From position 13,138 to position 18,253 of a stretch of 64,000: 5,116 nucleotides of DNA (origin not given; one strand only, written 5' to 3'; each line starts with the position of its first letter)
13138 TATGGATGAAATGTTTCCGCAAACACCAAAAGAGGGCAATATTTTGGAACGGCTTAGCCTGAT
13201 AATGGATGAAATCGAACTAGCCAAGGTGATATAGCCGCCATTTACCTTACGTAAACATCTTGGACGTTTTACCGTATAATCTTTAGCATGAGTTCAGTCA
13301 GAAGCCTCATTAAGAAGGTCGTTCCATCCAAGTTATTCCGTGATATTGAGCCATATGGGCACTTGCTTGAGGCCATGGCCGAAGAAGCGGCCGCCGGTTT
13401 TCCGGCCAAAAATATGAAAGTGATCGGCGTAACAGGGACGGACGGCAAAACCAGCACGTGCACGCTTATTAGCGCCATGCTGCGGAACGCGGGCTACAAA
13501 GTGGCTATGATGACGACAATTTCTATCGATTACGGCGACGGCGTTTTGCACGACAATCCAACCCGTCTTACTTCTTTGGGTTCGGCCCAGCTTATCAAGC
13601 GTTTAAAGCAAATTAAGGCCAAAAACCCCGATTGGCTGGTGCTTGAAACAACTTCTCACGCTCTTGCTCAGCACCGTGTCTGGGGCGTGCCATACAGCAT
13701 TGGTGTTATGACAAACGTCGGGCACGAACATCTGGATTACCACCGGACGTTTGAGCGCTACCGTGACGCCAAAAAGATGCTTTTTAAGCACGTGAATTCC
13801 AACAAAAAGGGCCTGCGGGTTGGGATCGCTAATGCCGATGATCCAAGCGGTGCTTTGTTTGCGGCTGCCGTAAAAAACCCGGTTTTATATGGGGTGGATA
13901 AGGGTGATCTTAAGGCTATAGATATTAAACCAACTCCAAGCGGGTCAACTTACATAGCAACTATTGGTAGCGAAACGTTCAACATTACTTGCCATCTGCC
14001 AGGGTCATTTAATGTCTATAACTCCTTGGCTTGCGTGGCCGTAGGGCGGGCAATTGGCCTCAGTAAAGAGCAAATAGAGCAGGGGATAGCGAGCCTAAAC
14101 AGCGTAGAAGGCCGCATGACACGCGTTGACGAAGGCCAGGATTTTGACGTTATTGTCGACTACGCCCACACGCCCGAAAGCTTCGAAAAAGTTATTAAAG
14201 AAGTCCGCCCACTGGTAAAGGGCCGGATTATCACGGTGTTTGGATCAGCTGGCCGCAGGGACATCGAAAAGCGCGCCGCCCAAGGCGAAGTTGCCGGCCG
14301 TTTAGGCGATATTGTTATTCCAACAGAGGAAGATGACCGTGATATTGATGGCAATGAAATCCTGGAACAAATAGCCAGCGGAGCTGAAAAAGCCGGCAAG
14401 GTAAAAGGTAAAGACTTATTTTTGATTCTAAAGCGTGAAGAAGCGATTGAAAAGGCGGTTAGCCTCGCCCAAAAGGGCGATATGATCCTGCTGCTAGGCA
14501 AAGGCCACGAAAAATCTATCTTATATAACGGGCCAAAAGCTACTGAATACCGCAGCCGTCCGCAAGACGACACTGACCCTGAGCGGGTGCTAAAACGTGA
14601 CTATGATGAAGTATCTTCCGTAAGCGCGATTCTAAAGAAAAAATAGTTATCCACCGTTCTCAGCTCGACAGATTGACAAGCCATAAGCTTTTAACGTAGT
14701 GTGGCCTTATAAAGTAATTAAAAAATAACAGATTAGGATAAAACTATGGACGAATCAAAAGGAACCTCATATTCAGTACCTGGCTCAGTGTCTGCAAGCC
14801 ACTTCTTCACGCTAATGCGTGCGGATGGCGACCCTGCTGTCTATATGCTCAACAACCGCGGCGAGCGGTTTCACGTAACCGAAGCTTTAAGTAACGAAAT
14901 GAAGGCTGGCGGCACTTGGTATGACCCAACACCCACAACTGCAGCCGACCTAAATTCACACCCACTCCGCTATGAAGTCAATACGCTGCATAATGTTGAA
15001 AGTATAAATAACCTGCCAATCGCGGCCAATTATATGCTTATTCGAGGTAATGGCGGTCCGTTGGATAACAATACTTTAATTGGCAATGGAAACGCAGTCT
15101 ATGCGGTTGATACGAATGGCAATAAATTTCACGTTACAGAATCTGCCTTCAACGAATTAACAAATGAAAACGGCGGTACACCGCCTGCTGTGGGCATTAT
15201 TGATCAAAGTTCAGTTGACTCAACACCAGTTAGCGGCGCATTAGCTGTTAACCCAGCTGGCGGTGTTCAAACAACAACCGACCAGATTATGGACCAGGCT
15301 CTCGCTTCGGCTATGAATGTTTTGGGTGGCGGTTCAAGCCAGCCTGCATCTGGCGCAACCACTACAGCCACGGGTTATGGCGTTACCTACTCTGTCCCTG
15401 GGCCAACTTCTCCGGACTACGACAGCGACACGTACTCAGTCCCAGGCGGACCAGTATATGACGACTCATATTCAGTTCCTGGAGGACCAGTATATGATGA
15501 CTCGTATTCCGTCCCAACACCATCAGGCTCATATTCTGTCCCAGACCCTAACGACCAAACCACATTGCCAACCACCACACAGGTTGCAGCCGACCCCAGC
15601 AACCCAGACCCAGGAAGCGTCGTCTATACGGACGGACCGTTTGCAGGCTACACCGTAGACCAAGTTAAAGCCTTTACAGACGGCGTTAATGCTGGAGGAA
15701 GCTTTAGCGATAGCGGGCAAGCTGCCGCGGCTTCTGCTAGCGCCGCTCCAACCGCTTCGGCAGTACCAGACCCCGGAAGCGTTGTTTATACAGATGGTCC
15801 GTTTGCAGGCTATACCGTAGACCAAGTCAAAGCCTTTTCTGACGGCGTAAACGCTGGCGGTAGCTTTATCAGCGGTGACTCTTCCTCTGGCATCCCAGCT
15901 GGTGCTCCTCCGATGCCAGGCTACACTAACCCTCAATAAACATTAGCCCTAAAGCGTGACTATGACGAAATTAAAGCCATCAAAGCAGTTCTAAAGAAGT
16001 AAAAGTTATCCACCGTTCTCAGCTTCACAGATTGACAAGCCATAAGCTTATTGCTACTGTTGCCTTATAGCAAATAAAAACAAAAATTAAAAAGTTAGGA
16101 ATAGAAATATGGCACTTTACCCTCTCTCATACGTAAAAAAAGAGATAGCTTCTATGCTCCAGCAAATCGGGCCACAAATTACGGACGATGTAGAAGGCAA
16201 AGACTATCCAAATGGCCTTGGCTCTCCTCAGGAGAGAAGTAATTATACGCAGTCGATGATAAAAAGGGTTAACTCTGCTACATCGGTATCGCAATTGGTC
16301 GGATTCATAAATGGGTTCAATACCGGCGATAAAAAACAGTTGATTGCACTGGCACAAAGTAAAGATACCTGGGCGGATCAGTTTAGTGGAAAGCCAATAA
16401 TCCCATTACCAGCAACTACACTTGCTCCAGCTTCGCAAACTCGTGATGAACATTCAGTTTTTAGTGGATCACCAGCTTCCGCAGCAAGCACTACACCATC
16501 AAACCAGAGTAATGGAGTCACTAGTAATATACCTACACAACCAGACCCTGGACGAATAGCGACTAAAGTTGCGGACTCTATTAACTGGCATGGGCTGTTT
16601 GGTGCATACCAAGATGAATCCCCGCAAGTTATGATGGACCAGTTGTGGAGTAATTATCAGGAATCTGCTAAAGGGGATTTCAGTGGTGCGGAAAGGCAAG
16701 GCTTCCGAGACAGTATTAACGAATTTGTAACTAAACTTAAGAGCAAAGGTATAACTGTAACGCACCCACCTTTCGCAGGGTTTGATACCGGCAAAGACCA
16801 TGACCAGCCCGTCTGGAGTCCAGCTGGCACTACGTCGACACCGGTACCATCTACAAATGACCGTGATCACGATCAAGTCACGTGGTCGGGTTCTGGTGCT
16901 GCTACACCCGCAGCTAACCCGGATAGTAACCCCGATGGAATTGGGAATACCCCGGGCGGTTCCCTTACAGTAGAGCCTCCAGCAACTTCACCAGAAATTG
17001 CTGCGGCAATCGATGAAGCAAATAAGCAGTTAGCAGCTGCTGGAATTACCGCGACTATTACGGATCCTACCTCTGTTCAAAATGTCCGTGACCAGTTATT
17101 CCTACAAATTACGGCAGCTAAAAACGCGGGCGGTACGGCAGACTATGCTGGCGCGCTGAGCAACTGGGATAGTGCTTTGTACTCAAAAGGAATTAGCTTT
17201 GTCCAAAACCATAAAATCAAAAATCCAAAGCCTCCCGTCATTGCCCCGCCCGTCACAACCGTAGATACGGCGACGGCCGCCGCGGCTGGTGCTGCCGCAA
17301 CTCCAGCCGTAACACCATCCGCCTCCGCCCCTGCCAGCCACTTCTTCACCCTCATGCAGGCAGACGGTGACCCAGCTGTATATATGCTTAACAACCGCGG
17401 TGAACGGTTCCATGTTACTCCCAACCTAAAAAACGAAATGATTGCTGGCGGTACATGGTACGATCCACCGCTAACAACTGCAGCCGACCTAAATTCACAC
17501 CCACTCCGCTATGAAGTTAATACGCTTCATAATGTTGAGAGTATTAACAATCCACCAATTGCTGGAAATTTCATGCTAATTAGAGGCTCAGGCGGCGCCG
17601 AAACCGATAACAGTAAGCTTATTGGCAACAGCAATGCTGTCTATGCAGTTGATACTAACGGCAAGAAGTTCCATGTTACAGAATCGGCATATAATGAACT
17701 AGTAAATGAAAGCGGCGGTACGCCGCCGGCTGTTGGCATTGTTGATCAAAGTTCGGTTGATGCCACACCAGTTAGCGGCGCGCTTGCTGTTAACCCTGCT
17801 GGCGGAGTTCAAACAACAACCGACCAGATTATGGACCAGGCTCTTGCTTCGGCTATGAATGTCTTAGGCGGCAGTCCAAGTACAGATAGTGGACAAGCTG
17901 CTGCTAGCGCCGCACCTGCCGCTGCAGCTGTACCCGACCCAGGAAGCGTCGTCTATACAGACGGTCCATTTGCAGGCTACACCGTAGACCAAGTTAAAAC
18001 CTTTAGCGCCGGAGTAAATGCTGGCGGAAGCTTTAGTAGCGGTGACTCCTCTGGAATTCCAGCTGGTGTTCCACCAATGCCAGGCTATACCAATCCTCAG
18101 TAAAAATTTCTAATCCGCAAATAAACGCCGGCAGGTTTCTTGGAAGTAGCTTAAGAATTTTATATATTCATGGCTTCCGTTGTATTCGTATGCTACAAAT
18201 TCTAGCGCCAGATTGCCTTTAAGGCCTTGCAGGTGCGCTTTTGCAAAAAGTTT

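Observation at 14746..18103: Paralogous large repeat proteins with secreted-protein composition but no signal peptide and a shared C-terminal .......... end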

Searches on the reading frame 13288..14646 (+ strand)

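Call 3: search_protein_families(library=pfam, proteins=[window:13288-14646:+], max_evalue=1)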
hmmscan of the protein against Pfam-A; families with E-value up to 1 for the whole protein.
window:13288-14646:+ (452 aa): 8 families
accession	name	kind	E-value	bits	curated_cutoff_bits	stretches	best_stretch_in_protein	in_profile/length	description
PF08245.18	Mur_ligase_M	-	5.2e-44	151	24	1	48-252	1-199/200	Mur ligase middle domain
PF02875.26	Mur_ligase_C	-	3.8e-28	99.3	28.4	1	275-406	1-127/127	Mur ligase, glutamate ligase domain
PF19842.5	YqeC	-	0.027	15.1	27.6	1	47-83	2-38/145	YqeC protein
PF00884.28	Sulfatase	-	0.14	11.8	25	1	35-77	57-99/301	Sulfatase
PF10752.14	DUF2533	-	0.16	12.9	25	1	360-399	5-44/83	Protein of unknown function (DUF2533)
PF01656.29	CbiA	-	0.16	12.4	25.4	1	46-74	4-32/125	CobQ/CobB/MinD/ParA nucleotide binding domain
PF07755.17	DUF1611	-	0.16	11.8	25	1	41-77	10-49/201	Domain of unknown function (DUF1611_C) P-loop domain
PF13279.12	4HBT_2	-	0.2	12.6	25.5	1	126-208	29-111/122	Thioesterase-like superfamily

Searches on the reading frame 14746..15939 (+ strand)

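Call 3: search_protein_families(library=pfam, proteins=[window:14746-15939:+], max_evalue=1)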
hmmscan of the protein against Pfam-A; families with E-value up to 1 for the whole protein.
window:14746-15939:+ (397 aa): 0 families

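Call 7: search_protein_families(library=ncbifam, proteins=[window:14746-15939:+], max_evalue=1)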
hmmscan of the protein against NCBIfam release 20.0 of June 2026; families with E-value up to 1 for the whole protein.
window:14746-15939:+ (397 aa): 0 families

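Call 85: search_protein_families(library=phrogs, proteins=[window:14746-15939:+], max_evalue=0.01)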
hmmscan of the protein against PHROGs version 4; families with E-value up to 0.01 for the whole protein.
window:14746-15939:+ (397 aa): 1 family
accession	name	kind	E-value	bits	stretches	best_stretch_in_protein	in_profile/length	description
phrog_21943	-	unknown function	0.00097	19.8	0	291-302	12-23/43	-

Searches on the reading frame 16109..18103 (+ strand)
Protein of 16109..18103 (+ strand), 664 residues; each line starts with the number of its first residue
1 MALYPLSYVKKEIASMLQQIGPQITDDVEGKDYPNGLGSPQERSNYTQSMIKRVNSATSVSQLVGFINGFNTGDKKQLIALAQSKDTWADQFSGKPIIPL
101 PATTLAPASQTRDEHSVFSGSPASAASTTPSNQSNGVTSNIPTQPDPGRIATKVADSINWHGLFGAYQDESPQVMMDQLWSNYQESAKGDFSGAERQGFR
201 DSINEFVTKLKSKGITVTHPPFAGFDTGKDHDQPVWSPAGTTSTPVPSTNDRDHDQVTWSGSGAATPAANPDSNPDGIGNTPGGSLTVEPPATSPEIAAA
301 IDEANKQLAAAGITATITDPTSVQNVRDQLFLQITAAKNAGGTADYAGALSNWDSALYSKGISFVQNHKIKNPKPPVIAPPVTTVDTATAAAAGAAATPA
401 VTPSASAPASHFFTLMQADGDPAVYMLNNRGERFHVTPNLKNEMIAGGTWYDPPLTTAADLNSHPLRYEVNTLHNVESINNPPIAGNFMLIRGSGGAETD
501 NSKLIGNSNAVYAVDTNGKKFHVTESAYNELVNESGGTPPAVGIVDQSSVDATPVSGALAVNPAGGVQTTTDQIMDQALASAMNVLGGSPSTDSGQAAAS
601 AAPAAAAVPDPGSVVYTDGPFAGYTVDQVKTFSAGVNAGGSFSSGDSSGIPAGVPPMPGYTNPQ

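Call 3: search_protein_families(library=pfam, proteins=[window:16109-18103:+], max_evalue=1)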
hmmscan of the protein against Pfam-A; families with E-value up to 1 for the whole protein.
window:16109-18103:+ (664 aa): 0 families

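Call 6: find_homologous_proteins(query=window:16109-18103:+, max_evalue=0.001)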
Query window:16109-18103:+ (664 aa): 2 proteins with E <= 0.001 among 8000 candidates.
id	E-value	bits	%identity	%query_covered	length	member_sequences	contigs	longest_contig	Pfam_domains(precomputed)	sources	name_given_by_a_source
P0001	0.0e+0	1469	100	100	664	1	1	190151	-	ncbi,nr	ncbi:MAG: hypothetical protein JWO47_1011 [Candidatus Saccharibacteria bacterium]|nr:hypothetical pr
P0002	6.0e-138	480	82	30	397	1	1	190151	-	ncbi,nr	ncbi:MAG: hypothetical protein JWO47_1010 [Candidatus Saccharibacteria bacterium]|nr:hypothetical pr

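Call 7: search_protein_families(library=ncbifam, proteins=[window:16109-18103:+], max_evalue=1)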
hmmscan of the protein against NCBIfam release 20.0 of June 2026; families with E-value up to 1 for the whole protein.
window:16109-18103:+ (664 aa): 0 families

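Call 8: search_solved_structures(query=window:16109-18103:+, max_evalue=10)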
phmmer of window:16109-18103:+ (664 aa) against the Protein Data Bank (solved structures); distinct sequences matched with E-value up to 10: 2.
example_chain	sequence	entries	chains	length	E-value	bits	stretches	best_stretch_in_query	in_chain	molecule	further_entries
2nsg_A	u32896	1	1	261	0.3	13.1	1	82-149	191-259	Hypothetical protein Cgl3021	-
2nsf_A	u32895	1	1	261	0.3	13.1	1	82-149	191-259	Hypothetical protein Cgl3021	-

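Call 85: search_protein_families(library=phrogs, proteins=[window:16109-18103:+], max_evalue=0.01)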
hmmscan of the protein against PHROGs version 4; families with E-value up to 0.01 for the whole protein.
window:16109-18103:+ (664 aa): 0 families

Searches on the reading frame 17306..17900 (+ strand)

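Call 72: search_dna_similar(query=window:17306-17900:+, collection=phages, mode=protein, max_evalue=0.01)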
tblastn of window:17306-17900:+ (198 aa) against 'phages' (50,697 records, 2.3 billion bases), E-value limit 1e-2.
No match.
